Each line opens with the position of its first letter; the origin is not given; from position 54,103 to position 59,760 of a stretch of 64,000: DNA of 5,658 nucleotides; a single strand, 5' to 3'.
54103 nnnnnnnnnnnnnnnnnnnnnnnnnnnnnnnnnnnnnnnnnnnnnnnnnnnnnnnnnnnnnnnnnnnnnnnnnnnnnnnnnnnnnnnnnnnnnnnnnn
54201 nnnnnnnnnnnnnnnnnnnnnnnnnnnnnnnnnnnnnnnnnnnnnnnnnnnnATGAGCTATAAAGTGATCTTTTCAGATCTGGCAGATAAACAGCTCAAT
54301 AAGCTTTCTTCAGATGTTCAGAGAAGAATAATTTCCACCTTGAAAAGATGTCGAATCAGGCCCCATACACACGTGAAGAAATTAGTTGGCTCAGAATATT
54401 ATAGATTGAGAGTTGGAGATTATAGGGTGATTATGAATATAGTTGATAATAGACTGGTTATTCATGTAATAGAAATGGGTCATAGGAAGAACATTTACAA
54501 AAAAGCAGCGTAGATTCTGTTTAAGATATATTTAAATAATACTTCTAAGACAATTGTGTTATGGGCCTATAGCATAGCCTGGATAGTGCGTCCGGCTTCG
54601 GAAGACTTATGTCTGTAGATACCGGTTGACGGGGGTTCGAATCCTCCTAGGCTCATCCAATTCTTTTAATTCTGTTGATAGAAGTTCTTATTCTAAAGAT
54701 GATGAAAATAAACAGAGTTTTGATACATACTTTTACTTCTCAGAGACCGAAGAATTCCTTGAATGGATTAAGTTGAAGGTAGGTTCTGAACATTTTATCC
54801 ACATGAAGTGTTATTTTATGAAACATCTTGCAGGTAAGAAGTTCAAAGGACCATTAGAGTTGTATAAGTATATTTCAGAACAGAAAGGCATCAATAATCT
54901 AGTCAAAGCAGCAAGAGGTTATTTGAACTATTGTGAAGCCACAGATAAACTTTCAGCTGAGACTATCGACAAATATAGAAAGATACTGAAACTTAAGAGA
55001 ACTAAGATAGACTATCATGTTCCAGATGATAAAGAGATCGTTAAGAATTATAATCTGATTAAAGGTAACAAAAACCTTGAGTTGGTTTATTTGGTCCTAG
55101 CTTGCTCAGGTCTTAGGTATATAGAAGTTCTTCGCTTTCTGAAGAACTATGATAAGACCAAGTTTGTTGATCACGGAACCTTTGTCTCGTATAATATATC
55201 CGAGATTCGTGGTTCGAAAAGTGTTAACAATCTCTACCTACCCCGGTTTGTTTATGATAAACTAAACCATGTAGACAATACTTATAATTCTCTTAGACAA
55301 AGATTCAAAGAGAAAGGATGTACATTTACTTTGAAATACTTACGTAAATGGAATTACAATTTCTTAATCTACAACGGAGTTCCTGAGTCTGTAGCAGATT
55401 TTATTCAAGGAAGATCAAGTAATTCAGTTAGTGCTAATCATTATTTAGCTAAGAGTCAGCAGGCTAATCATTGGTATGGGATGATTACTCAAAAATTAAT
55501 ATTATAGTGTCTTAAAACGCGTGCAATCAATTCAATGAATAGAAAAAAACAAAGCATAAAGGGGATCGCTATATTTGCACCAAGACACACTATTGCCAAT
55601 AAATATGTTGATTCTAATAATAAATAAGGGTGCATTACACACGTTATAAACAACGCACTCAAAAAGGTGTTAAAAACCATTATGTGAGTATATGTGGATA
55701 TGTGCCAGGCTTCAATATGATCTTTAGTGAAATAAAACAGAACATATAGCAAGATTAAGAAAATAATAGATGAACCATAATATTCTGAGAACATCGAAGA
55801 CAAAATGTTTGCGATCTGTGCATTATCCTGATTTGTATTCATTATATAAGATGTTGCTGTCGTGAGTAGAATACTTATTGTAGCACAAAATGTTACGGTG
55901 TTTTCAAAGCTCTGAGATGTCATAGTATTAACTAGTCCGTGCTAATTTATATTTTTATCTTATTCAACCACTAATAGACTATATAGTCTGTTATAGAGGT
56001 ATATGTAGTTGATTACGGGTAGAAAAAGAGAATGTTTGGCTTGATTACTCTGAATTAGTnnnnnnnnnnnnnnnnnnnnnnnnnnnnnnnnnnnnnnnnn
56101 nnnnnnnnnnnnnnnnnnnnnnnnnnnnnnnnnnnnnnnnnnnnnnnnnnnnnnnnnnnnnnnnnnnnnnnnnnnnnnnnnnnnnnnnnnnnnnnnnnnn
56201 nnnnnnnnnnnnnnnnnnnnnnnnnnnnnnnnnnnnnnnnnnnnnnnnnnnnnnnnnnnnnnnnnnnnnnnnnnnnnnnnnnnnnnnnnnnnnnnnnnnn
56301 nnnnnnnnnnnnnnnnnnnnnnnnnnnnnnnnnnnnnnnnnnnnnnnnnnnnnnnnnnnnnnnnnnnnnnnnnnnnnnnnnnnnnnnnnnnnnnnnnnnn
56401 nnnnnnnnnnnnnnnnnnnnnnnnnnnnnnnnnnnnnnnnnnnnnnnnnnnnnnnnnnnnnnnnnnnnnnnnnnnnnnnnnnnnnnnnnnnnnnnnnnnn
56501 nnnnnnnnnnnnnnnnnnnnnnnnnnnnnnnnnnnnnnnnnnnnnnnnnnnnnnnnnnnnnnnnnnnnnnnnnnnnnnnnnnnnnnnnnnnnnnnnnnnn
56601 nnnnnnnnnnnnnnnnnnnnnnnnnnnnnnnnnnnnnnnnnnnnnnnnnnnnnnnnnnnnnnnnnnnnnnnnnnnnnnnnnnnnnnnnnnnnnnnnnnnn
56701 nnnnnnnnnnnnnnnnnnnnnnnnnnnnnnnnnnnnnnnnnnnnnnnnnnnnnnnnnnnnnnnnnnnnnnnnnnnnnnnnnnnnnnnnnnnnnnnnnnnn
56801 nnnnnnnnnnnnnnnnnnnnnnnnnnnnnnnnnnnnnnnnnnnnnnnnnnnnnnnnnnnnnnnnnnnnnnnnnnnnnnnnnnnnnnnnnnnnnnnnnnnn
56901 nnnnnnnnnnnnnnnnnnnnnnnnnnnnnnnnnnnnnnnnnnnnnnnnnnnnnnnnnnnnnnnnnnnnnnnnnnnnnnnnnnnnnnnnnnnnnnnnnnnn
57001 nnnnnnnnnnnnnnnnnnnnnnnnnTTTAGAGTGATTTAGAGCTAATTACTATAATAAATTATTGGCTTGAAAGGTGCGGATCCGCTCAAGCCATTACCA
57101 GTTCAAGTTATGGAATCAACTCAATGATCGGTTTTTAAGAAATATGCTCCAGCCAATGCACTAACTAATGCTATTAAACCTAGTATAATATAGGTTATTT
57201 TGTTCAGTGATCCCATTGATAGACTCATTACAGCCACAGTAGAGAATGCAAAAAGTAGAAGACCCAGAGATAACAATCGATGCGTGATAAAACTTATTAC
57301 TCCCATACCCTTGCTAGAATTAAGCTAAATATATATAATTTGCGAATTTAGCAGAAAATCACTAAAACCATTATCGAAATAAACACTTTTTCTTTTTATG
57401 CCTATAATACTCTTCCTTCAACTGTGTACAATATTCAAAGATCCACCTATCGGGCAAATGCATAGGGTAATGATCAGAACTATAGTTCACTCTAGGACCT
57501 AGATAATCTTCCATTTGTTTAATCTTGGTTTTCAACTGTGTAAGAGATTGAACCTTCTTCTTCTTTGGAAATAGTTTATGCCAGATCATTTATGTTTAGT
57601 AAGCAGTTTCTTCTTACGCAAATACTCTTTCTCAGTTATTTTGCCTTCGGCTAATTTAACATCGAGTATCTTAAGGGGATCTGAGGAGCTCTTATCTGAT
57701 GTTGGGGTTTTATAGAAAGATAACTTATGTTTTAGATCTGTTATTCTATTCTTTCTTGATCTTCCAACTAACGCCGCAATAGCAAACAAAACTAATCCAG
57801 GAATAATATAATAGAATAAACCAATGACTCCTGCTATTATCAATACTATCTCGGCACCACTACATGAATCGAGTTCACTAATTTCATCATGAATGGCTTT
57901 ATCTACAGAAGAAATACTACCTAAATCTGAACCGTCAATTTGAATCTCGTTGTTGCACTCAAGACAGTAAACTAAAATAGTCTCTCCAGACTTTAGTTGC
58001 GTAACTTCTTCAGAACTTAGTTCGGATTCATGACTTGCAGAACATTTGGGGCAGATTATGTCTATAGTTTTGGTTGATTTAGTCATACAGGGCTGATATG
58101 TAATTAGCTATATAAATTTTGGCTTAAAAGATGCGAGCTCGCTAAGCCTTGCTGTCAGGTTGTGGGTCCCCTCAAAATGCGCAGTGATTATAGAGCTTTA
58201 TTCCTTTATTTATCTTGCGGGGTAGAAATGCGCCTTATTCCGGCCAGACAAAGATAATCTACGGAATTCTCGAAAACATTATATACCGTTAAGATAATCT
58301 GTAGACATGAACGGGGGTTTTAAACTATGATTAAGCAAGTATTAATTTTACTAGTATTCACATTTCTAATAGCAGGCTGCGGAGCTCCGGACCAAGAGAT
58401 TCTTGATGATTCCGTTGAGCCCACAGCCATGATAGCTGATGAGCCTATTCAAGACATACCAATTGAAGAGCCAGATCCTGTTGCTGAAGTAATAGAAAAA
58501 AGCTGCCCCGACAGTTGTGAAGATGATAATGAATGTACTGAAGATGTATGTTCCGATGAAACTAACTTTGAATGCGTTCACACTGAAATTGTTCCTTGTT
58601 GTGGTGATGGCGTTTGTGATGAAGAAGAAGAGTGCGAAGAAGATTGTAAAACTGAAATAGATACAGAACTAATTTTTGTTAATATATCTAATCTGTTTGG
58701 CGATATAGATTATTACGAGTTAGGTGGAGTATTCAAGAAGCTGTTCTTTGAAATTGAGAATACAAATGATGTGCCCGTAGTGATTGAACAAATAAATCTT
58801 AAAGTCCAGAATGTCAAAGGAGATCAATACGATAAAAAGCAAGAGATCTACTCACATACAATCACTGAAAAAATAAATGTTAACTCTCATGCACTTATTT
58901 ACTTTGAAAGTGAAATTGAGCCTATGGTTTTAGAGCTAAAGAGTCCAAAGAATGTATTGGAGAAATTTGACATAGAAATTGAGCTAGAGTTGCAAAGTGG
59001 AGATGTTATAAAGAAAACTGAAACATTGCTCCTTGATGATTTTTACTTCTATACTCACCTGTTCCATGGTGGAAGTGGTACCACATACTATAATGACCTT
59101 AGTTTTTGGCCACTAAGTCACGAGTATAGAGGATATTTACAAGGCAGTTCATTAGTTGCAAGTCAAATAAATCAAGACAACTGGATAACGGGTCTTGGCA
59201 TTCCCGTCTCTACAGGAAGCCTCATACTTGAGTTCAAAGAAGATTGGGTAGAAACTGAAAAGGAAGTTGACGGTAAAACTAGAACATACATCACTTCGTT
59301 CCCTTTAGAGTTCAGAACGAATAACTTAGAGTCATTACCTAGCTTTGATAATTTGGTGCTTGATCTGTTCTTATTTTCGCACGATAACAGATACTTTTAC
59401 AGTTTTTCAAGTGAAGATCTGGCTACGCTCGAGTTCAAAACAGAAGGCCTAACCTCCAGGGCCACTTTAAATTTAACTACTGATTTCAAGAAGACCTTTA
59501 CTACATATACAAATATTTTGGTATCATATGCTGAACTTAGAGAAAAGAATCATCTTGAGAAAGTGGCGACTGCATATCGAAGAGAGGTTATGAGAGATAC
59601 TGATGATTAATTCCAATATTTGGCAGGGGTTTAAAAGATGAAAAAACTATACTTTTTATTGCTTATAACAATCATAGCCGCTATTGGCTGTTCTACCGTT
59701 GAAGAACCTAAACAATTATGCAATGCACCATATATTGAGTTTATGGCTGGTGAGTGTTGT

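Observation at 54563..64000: tRNA-Arg-linked integrase heading a putative integrated element with 2H phosphoesterase paralogs, a 2H-metallophosphoesterase fusion, SHOCT and CAP-domain proteins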

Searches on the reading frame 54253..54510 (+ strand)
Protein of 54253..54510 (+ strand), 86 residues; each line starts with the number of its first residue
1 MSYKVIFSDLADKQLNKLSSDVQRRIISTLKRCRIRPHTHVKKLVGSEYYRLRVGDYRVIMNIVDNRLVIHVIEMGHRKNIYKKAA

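Call 17: find_encoding_contigs(protein=window:54253-54510:+, flank=10000, max_places=10)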
Protein window:54253-54510:+ (86 aa): 23 contigs read that carry it; 4 places shown.
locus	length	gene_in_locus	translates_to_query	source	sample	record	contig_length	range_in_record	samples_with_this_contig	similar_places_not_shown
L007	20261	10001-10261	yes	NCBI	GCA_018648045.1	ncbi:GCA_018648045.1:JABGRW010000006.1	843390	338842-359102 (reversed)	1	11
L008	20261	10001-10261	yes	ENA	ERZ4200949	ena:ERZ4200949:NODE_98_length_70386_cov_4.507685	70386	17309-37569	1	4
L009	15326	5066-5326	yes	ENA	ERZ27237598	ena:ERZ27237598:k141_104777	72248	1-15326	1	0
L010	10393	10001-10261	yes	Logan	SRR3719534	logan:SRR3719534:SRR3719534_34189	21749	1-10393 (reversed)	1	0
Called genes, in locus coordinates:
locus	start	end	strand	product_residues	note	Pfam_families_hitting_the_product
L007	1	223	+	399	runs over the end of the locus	PF01136:Peptidase_U32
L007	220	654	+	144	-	PF01467:CTP_transf_like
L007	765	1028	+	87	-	-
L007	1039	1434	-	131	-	PF09391:DUF2000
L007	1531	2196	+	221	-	-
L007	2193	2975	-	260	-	PF00491:Arginase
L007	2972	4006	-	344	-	PF02784:Orn_Arg_deC_N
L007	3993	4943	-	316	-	PF01916:DS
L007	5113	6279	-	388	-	PF00438:S-AdoMet_synt_N, PF02772:S-AdoMet_synt_M, PF02773:S-AdoMet_synt_C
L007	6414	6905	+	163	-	PF13302:Acetyltransf_3, PF13420:Acetyltransf_4, PF00583:Acetyltransf_1, PF13508:Acetyltransf_7 (faint)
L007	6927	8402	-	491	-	PF00209:SNF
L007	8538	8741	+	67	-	-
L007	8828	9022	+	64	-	PF00833:Ribosomal_S17e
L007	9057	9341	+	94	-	PF01918:Alba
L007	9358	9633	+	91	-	-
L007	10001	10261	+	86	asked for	PF05016:ParE_toxin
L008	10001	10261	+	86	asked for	PF05016:ParE_toxin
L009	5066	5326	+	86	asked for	PF05016:ParE_toxin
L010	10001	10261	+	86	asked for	PF05016:ParE_toxin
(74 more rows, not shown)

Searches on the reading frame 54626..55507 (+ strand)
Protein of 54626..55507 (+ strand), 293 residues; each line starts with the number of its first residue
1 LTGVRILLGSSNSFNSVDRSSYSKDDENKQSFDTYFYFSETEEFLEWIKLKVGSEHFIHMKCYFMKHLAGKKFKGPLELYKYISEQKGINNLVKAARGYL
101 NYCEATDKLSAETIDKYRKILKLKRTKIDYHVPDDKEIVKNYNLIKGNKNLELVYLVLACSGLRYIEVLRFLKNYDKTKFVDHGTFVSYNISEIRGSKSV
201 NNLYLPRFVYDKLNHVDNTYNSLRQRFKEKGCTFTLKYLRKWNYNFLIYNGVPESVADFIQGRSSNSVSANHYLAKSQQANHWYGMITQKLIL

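Call 6: search_protein_families(library=pfam, proteins=[window:54626-55507:+], max_evalue=0.1)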
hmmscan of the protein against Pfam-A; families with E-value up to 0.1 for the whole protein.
window:54626-55507:+ (293 aa): 1 family
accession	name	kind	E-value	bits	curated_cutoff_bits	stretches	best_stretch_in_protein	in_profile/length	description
PF16795.10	Phage_integr_3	-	1.3e-37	129.6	27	1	132-288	3-159/161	Archaeal phage integrase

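Call 28: search_solved_structures(query=window:54626-55507:+, max_evalue=0.01, show_alignments=2)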
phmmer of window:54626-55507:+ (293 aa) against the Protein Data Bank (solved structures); distinct sequences matched with E-value up to 0.01: 3.
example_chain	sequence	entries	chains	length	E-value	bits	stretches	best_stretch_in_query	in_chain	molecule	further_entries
3vcf_A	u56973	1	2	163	6.2e-08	35.6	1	129-280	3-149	Probable integrase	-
4dks_A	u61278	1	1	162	7.5e-08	35.4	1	129-280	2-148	Probable integrase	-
3uxu_A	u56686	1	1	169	9.1e-08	35.1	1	129-280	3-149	Probable integrase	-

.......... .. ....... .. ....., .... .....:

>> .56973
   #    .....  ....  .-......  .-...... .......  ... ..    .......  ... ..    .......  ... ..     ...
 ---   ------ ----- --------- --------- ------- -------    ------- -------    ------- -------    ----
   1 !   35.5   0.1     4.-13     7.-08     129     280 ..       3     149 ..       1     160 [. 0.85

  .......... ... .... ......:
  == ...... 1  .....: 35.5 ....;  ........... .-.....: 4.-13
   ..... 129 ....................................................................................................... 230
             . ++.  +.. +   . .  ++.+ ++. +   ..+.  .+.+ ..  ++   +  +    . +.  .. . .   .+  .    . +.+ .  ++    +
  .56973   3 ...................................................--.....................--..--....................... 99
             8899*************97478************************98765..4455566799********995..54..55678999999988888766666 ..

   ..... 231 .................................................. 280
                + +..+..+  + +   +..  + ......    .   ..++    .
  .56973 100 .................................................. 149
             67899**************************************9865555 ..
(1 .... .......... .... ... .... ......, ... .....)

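Call 67: search_dna_similar(query=window:54626-55507:+, collection=phages, mode=protein, max_evalue=0.001, max_rows=25)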
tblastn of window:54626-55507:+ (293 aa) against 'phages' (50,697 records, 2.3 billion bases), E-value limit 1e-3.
Records with a match: 69; places in all: 69; records where one place covers at least 80% of the query: 4.
Best place of each record, by identity: <60% 69.
By first word of the organism name: Sulfolobus 56; Thermococcus 3; Betaguttavirus 2; Archaeoglobus 2; Sulfolobales 2; Betafusellovirus 2; Aeropyrum 2.
By host as written in the record: Sulfolobus islandicus 28; - 13; Sulfolobus sp. 5; Sulfolobus sp. E5-1 3; Aeropyrum pernix K1 2; Sulfolobus sp. G4T-1 2; Sulfolobus islandicus ARN3/4 2; Thermococcus sp. 'Bio pl 0405IT2' 2; and 9 more.
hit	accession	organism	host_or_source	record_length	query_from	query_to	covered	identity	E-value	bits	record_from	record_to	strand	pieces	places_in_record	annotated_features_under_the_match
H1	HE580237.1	Betaguttavirus kodakarajimaense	Aeropyrum pernix K1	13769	25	284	89%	28.4%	4e-15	81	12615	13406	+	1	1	hypothetical protein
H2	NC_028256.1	Betaguttavirus kodakarajimaense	Aeropyrum pernix K1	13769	25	284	89%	28.4%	4e-15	81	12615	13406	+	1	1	integrase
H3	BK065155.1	Archaeoglobus veneficus pleomorphic virus 1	Archaeoglobus veneficus SNP6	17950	43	289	84%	29.8%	1e-20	97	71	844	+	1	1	integrase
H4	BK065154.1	Archaeoglobus profundus pleomorphic provirus 1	Archaeoglobus profundus DSM 5631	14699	34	293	89%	26.7%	6e-21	99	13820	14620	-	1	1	integrase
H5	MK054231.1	Sulfolobus spindle-shaped virus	Sulfolobus islandicus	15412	81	274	66%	31.3%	1e-10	68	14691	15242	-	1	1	hypothetical protein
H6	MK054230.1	Sulfolobus spindle-shaped virus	Sulfolobus islandicus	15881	81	274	66%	31.3%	1e-10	68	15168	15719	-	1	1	hypothetical protein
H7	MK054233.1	Sulfolobus spindle-shaped virus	Sulfolobus islandicus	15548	81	274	66%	31.3%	1e-10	68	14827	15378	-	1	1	hypothetical protein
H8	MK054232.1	Sulfolobus spindle-shaped virus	Sulfolobus islandicus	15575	81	274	66%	31.3%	1e-10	68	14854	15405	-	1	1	hypothetical protein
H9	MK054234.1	Sulfolobus spindle-shaped virus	Sulfolobus islandicus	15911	81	274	66%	31.3%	1e-10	68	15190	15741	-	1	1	hypothetical protein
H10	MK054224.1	Sulfolobus spindle-shaped virus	Sulfolobus islandicus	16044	81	274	66%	31.3%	1e-10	68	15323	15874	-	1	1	hypothetical protein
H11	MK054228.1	Sulfolobus spindle-shaped virus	Sulfolobus islandicus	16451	81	274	66%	31.3%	1e-10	68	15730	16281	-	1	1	hypothetical protein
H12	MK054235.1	Sulfolobus spindle-shaped virus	Sulfolobus islandicus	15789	81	274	66%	31.3%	1e-10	68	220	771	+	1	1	hypothetical protein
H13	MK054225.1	Sulfolobus spindle-shaped virus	Sulfolobus islandicus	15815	81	274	66%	31.3%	1e-10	68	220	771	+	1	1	hypothetical protein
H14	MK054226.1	Sulfolobus spindle-shaped virus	Sulfolobus islandicus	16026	81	274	66%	31.3%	1e-10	68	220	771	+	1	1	hypothetical protein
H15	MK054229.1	Sulfolobus spindle-shaped virus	Sulfolobus islandicus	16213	81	274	66%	31.3%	1e-10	68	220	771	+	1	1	hypothetical protein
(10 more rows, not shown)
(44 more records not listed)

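Call 68: search_dna_similar(query=window:54626-55507:+, collection=plasmids, mode=protein, max_evalue=0.001, max_rows=25)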
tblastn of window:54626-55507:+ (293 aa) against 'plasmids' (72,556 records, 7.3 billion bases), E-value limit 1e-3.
Records with a match: 4; places in all: 4; records where one place covers at least 80% of the query: 1.
Best place of each record, by identity: <60% 4.
By first word of the organism name: Thermococcus 1; Pyrococcus 1; Sulfolobus 1; Saccharolobus 1.
By predicted mobility (MOB-suite, as given by PLSDB): non-mobilizable 4.
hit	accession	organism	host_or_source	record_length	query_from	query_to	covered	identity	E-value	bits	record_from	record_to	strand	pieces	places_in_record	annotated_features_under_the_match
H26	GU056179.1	Thermococcus sp. 26/2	-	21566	36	291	87%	31.9%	2e-20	98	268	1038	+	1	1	t26-1p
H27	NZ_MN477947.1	Pyrococcus abyssi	-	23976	93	291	68%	32.5%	9e-21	99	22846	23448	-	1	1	integrase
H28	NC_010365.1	Sulfolobus islandicus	hot spring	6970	81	274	66%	29.3%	2e-8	63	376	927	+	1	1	integrase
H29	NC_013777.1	Saccharolobus solfataricus P2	-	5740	87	275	65%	28.4%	4e-5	52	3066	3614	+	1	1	integrase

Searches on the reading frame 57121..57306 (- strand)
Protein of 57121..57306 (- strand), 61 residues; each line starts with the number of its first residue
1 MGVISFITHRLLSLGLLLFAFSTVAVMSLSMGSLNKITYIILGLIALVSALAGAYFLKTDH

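Call 6: search_protein_families(library=pfam, proteins=[window:57121-57306:-], max_evalue=0.1)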
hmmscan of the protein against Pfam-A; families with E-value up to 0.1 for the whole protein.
window:57121-57306:- (61 aa): 1 family
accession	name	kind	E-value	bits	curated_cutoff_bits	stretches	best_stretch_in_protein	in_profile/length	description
PF14015.11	DUF4231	-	0.056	14.3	24.7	1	7-52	15-61/103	Protein of unknown function (DUF4231)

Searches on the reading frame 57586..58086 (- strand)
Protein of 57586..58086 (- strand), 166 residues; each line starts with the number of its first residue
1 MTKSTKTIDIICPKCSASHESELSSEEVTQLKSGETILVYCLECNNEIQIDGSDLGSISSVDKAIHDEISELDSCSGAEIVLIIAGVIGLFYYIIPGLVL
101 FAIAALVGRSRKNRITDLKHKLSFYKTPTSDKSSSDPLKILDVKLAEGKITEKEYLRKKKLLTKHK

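Call 6: search_protein_families(library=pfam, proteins=[window:57586-58086:-], max_evalue=0.1)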
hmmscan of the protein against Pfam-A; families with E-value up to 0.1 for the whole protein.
window:57586-58086:- (166 aa): 4 families
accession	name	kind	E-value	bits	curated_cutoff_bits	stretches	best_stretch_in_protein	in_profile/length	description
PF09851.14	SHOCT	-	0.00013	22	27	1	136-162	1-27/28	Short C-terminal domain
PF11023.14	DUF2614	-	0.018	15.7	21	0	4-17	62-75/111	Zinc-ribbon containing domain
PF06464.16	DMAP_binding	-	0.037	15.3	27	1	138-163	13-38/111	DMAP1-binding Domain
PF24042.1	DUF7351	-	0.074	13.2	31.2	0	6-50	63-106/177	Domain of unknown function (DUF7351)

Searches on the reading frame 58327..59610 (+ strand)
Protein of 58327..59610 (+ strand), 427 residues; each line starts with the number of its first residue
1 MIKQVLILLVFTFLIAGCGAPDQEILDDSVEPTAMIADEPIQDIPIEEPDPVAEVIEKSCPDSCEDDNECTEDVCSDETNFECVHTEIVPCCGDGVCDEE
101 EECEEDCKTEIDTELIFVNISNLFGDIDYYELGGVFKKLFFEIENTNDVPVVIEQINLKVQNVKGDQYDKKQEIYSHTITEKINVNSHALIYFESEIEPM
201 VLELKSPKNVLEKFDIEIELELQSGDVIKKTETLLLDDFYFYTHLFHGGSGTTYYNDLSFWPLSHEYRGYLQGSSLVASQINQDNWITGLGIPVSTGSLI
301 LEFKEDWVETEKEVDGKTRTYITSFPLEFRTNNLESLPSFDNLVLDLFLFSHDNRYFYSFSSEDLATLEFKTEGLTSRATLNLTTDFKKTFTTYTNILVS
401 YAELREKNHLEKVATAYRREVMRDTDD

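Call 6: search_protein_families(library=pfam, proteins=[window:58327-59610:+], max_evalue=0.1)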
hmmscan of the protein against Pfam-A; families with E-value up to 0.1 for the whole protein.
window:58327-59610:+ (427 aa): 1 family
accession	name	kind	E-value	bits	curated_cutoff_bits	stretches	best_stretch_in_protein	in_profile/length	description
PF00526.23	Dicty_CTDC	-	0.00034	20.8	27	1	63-88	1-24/24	Dictyostelium (slime mold) repeat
